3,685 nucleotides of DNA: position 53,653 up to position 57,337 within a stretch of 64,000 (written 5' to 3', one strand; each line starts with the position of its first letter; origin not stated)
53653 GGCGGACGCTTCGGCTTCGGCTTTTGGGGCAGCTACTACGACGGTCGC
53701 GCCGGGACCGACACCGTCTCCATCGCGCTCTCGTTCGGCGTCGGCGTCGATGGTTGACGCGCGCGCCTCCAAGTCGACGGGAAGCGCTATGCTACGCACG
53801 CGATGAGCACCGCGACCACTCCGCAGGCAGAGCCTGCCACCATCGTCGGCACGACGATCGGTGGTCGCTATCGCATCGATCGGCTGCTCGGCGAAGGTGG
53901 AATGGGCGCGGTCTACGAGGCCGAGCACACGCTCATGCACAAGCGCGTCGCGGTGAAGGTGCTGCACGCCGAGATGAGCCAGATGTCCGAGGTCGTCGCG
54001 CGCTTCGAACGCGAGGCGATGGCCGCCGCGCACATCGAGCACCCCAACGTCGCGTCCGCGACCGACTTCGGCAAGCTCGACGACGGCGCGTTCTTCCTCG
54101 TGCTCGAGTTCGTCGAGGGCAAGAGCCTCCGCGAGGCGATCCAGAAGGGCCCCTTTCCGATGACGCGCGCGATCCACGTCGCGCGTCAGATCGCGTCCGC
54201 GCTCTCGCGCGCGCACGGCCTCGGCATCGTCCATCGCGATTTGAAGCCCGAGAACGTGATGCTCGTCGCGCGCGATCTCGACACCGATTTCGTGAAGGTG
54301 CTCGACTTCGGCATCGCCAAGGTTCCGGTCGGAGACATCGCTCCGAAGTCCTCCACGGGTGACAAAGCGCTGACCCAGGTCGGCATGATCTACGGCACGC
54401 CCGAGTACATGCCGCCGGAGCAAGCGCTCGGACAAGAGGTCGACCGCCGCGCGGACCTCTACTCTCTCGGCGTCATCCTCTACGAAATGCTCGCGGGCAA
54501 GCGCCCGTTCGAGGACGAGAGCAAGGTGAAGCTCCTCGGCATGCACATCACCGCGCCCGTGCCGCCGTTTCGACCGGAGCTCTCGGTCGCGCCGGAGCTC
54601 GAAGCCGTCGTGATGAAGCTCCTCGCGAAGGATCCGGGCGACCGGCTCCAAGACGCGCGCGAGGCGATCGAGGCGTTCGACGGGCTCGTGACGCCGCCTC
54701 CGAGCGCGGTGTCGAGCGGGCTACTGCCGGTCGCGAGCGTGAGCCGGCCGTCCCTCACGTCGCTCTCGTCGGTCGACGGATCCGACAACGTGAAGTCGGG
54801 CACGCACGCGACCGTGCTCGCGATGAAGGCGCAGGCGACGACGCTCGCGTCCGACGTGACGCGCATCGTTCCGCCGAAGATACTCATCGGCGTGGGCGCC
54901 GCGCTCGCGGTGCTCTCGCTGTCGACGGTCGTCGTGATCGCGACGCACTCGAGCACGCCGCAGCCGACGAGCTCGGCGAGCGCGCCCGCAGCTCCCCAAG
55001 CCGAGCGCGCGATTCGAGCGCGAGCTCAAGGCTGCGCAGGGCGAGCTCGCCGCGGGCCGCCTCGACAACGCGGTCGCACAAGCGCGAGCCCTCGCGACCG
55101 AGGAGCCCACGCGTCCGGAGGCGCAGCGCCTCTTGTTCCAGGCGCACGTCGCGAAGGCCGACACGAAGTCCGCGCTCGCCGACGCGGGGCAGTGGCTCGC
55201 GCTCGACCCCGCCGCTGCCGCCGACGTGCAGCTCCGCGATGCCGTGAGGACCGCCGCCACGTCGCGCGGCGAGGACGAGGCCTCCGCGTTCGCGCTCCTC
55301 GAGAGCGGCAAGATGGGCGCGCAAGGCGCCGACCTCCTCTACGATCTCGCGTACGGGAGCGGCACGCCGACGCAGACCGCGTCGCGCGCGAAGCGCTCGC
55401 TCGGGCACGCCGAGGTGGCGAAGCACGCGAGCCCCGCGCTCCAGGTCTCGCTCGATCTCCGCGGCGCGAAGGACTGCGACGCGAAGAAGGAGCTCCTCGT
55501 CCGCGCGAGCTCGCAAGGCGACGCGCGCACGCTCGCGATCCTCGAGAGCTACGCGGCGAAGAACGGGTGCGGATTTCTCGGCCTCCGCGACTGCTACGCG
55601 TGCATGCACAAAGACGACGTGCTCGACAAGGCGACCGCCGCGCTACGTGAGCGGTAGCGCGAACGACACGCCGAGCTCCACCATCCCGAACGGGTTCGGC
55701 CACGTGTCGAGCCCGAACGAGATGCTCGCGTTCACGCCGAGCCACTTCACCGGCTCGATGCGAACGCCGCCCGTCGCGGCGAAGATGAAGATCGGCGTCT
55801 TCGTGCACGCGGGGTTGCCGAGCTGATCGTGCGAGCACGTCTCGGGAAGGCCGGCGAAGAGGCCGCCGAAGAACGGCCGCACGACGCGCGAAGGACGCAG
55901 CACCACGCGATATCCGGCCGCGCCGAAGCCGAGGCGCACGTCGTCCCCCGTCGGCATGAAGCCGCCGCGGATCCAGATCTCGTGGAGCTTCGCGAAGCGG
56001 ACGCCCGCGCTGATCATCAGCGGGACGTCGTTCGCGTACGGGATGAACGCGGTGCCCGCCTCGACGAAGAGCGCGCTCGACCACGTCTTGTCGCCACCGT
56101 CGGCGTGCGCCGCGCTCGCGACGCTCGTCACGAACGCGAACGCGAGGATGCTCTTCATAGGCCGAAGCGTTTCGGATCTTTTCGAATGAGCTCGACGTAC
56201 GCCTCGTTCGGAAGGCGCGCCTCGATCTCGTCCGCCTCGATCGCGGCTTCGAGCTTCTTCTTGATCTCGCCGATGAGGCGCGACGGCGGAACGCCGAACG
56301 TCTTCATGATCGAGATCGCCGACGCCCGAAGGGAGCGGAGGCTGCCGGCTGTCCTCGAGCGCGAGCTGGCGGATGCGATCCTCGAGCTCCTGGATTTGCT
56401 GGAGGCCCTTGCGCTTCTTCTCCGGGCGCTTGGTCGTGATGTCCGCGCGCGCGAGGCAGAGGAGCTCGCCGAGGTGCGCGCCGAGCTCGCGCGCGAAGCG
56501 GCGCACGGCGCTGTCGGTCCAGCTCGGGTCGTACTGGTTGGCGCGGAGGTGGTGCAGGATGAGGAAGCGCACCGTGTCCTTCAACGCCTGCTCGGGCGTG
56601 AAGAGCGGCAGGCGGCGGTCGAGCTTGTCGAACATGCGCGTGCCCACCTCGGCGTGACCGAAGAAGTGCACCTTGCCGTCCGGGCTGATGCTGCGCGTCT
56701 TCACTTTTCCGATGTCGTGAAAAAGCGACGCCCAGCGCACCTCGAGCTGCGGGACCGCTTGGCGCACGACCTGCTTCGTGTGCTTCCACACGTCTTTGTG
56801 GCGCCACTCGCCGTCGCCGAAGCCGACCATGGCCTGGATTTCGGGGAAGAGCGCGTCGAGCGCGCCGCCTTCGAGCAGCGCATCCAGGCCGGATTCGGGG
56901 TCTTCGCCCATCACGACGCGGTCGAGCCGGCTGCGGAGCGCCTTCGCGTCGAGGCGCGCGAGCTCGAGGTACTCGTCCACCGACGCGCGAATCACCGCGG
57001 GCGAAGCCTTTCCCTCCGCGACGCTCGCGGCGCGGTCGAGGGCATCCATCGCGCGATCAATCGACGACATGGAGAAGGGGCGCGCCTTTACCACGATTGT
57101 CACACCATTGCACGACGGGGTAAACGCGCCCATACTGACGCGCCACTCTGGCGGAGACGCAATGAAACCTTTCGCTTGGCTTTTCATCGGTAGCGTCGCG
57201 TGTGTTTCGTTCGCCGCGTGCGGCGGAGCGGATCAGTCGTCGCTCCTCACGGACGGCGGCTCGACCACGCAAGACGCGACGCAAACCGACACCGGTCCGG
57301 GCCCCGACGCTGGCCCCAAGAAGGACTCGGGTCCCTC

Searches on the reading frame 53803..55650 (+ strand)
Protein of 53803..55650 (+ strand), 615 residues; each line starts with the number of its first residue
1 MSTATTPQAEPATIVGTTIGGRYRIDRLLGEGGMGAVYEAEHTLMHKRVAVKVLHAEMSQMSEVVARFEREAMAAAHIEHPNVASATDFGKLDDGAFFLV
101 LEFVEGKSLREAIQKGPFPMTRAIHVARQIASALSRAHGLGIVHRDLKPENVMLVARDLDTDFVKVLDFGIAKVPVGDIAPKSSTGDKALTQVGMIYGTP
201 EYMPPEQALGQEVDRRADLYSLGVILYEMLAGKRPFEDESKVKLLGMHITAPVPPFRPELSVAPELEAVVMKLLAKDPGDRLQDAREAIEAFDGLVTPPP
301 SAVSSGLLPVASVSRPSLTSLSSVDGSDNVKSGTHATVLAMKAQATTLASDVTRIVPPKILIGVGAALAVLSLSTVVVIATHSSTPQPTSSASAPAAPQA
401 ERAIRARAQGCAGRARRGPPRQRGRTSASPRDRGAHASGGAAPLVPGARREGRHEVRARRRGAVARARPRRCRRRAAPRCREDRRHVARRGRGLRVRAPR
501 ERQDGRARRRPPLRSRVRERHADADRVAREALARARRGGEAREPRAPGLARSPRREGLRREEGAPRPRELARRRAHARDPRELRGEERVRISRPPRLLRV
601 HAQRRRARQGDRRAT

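Call 49: search_protein_families(library=pfam, proteins=[window:53803-55650:+], max_evalue=0.001)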
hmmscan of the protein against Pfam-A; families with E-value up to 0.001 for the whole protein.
window:53803-55650:+ (615 aa): 2 families
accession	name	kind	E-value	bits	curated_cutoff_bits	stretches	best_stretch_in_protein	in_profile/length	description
PF00069.31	Pkinase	-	2.9e-46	158.4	31.7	1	23-287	1-256/263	Protein kinase domain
PF07714.23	PK_Tyr_Ser-Thr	-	2.4e-28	99.6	23.1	1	25-282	3-249/258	Protein tyrosine and serine/threonine kinase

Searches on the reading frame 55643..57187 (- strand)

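Call 49: search_protein_families(library=pfam, proteins=[window:55643-57187:-], max_evalue=0.001)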
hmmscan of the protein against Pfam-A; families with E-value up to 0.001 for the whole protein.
window:55643-57187:- (514 aa): 1 family
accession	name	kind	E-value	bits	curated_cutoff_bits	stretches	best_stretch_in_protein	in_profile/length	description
PF01966.28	HD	-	3.3e-07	31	22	1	146-220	17-92/116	HD domain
